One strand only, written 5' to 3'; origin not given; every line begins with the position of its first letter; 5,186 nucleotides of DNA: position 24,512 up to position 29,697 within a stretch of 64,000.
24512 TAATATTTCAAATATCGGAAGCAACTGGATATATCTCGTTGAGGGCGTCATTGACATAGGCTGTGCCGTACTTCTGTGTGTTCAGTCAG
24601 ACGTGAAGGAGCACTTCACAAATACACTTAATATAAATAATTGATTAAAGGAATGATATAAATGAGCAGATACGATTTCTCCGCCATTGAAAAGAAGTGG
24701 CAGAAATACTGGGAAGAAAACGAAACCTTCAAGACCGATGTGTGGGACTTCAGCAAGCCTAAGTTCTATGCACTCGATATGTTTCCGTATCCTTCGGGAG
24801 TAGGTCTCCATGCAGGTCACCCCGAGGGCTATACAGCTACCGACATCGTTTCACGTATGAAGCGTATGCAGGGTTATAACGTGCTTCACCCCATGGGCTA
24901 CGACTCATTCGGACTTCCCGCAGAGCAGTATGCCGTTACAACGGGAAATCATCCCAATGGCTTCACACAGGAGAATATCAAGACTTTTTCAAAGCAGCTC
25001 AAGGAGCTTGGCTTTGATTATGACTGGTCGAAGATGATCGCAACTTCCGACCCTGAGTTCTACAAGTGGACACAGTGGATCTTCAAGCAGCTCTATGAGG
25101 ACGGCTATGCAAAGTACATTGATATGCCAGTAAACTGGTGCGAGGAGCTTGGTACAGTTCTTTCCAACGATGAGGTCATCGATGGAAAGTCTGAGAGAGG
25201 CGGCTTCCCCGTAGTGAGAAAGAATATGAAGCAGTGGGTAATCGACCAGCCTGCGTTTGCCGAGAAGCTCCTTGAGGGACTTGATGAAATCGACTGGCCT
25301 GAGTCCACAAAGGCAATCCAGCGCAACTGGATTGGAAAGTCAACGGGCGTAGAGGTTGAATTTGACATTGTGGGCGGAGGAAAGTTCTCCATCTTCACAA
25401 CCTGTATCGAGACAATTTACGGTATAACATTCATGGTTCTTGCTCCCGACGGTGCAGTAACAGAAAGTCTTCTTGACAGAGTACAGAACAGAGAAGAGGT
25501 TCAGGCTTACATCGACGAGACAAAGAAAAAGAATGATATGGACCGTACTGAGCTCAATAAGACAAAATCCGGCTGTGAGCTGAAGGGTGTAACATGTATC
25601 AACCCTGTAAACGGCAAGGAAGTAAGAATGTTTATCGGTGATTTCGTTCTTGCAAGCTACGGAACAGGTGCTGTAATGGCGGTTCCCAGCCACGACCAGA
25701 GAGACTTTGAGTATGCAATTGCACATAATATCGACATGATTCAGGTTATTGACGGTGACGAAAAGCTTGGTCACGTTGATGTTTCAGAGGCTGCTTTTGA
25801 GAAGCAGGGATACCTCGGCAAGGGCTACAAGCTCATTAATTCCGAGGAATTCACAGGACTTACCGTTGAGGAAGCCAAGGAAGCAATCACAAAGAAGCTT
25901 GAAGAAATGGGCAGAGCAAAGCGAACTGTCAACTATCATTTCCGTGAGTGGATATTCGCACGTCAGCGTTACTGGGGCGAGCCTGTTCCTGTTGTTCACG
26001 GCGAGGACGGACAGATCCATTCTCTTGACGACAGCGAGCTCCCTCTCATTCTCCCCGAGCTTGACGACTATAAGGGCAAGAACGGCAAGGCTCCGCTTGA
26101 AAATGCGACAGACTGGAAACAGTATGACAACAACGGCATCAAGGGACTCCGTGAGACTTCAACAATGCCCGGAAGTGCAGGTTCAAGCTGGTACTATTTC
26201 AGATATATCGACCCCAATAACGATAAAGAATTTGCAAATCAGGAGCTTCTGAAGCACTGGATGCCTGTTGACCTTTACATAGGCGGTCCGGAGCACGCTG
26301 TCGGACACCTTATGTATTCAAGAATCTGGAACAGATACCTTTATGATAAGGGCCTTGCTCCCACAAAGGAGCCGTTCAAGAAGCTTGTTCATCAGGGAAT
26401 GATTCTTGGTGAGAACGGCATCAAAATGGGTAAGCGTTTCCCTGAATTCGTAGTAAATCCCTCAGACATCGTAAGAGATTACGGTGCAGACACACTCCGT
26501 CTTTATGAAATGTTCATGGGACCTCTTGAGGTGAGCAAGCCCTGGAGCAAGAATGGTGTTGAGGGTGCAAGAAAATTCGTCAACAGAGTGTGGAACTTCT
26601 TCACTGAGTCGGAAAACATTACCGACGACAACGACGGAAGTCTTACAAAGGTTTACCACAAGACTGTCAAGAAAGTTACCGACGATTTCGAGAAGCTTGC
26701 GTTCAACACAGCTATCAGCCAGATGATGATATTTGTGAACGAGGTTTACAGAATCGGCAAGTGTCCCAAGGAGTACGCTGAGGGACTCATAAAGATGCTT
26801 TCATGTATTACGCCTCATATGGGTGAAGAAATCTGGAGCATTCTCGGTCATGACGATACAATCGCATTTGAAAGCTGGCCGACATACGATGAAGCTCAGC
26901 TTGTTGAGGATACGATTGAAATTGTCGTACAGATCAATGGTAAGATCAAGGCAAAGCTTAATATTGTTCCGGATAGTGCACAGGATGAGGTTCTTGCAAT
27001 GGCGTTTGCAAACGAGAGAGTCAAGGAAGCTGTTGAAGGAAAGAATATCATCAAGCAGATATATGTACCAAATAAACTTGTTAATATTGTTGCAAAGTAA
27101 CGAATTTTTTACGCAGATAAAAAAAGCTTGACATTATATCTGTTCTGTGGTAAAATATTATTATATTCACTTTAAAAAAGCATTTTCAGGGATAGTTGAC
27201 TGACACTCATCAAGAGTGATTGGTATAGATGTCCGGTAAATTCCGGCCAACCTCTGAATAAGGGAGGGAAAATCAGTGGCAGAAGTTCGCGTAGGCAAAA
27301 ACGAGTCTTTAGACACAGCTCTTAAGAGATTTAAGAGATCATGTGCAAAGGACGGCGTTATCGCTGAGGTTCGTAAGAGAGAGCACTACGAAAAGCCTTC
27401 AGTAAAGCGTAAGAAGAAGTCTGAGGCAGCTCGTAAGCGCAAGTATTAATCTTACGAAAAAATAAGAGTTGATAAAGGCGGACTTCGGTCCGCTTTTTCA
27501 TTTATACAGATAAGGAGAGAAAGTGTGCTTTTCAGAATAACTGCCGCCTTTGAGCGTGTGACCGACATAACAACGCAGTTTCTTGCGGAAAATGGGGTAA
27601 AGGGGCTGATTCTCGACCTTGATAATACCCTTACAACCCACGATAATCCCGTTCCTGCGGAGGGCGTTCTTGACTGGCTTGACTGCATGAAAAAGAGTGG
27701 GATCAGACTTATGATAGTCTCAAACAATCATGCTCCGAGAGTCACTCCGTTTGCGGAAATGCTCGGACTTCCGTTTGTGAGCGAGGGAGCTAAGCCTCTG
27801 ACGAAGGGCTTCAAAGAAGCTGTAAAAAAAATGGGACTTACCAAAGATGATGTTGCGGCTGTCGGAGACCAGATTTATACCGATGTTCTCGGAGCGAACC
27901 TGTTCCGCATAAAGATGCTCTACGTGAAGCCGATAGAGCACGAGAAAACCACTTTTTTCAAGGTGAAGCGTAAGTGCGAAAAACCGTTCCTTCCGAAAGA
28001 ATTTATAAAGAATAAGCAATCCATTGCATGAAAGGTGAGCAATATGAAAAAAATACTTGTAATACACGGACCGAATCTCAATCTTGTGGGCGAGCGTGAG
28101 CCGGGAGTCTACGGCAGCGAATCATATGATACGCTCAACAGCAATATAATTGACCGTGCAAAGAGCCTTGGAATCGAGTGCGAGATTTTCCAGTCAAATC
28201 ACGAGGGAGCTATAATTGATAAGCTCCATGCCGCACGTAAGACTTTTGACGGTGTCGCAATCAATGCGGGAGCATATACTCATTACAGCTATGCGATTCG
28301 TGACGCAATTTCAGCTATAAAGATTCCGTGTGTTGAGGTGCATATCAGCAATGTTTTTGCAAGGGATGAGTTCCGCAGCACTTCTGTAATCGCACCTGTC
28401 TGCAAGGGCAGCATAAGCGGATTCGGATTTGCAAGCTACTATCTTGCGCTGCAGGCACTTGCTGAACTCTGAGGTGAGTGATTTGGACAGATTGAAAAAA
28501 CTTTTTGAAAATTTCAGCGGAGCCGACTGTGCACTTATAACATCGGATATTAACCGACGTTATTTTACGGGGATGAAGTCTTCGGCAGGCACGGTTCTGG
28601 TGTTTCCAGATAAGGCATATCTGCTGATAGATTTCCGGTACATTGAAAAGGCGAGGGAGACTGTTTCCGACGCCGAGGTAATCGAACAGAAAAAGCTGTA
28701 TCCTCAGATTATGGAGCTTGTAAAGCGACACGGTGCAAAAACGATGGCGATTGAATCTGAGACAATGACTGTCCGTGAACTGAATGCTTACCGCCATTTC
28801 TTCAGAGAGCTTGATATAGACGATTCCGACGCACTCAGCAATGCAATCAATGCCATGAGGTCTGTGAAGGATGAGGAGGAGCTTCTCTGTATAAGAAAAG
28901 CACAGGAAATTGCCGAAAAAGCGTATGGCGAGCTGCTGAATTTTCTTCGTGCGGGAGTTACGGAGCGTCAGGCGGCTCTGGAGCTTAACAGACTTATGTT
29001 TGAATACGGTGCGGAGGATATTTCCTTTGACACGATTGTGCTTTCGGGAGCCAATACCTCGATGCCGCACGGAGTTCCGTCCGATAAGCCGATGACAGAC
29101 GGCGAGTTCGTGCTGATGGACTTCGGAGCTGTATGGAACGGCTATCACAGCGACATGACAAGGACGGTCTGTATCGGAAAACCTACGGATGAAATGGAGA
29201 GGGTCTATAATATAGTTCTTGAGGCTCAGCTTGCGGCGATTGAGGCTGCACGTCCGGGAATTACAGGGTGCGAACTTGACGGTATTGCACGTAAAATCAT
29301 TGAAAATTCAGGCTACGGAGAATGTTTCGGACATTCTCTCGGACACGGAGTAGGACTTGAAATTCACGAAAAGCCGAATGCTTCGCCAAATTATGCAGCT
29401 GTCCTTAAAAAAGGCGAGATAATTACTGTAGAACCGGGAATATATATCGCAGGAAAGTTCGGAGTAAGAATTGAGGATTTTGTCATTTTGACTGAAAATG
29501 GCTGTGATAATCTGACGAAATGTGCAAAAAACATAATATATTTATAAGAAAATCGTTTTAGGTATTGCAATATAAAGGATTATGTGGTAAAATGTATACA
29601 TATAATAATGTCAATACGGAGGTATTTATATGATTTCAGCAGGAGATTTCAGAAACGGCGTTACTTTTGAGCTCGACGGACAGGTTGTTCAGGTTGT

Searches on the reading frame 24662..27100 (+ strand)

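Call 60: search_protein_families(library=pfam, proteins=[window:24662-27100:+], max_evalue=0.00001)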
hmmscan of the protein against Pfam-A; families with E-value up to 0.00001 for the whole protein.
window:24662-27100:+ (812 aa): 4 families
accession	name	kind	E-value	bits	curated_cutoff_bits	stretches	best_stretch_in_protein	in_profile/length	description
PF13603.12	tRNA-synt_1_2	-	9.5e-55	185.4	25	1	221-414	1-185/185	Leucyl-tRNA synthetase, editing domain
PF00133.28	tRNA-synt_1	-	1e-38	133.7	22.7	2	12-226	1-227/414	tRNA synthetases class I (I, L, M and V)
PF08264.19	Anticodon_1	-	2.3e-21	76.7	25.1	1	661-773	4-143/148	Anticodon-binding domain of tRNA ligase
PF09334.17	tRNA-synt_1g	-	2.5e-17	63.2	20.1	1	41-172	7-135/391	tRNA synthetases class I (M)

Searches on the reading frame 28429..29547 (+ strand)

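Call 60: search_protein_families(library=pfam, proteins=[window:28429-29547:+], max_evalue=0.00001)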
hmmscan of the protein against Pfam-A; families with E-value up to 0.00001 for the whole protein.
window:28429-29547:+ (372 aa): 2 families
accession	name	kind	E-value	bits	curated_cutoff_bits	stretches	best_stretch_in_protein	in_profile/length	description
PF00557.29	Peptidase_M24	-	9.6e-74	248.1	23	1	154-356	2-208/208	Metallopeptidase family M24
PF01321.24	Creatinase_N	-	2e-19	70.9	22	1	21-146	4-128/128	Creatinase/Prolidase N-terminal domain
